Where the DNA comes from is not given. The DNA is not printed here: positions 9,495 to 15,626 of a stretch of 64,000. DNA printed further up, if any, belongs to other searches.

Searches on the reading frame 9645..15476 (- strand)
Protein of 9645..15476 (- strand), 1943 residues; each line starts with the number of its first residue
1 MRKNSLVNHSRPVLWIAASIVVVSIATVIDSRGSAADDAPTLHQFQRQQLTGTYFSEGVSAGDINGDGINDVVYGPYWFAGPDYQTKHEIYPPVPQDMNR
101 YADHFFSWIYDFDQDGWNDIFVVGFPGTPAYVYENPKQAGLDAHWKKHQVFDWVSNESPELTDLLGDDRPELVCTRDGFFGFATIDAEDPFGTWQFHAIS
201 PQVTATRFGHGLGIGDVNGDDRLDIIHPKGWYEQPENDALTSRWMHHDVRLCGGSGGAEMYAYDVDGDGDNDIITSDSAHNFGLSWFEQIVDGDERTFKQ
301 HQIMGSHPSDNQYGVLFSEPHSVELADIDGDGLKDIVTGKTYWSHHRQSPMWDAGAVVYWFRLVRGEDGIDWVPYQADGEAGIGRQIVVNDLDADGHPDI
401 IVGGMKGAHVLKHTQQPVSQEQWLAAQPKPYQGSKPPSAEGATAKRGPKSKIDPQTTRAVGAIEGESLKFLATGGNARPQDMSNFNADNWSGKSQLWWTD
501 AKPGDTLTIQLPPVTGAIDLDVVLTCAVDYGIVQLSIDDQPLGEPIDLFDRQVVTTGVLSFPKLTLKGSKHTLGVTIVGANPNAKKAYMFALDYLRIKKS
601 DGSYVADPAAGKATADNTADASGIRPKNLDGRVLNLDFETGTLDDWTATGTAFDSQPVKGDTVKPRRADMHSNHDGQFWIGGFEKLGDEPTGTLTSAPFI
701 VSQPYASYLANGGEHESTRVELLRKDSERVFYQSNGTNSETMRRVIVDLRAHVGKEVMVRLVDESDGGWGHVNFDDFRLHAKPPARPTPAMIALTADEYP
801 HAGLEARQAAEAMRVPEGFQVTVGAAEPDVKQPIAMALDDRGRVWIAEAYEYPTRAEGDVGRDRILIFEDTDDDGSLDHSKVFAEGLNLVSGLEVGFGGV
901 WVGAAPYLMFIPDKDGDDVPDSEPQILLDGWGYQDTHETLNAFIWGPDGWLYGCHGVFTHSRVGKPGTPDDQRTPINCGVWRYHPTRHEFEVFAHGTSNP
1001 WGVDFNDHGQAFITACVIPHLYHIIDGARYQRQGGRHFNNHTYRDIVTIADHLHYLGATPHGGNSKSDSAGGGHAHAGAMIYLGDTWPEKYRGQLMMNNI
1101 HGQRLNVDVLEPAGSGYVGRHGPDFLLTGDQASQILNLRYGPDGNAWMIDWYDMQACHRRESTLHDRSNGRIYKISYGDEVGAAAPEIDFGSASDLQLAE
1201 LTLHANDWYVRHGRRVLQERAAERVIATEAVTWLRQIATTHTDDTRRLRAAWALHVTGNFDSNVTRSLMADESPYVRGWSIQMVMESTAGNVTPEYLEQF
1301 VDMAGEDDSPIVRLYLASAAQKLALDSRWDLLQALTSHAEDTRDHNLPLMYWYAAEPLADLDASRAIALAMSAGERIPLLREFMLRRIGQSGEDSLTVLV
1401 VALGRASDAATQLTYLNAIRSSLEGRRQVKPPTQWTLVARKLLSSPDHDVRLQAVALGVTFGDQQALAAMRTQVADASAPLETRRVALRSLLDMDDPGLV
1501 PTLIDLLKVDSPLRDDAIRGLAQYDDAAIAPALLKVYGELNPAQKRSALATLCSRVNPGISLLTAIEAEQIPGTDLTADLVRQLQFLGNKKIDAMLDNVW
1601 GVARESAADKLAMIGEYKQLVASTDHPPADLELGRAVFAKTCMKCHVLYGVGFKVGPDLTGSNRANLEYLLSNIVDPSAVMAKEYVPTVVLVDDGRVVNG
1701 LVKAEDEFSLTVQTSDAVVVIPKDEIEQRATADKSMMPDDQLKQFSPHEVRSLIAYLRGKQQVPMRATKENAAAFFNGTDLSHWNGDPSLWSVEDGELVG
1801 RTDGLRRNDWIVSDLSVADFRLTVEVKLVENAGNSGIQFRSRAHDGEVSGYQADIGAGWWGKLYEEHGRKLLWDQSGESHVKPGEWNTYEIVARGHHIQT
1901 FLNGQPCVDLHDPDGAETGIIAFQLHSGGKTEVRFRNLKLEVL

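Call 74: search_protein_families(library=pfam, proteins=[window:9645-15476:-], max_evalue=0.00001)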
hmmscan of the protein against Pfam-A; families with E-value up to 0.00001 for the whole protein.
window:9645-15476:- (1943 aa): 5 families
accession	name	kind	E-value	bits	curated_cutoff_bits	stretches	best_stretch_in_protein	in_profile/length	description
PF23500.1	DUF7133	-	1.2e-66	226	27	1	807-1177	3-383/385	Domain of unknown function (DUF7133)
PF06439.18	3keto-disac_hyd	-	2.1e-37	129.5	26.8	1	1774-1940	4-186/187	3-keto-disaccharide hydrolase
PF13517.12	FG-GAP_3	-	4.5e-16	59.6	26.9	1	264-337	1-60/61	FG-GAP-like repeat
PF01839.29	FG-GAP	-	1.1e-12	48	22.1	0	58-75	4-21/37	FG-GAP repeat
PF13646.12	HEAT_2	-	5.7e-10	39.8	27.7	0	1441-1522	6-88/88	HEAT repeats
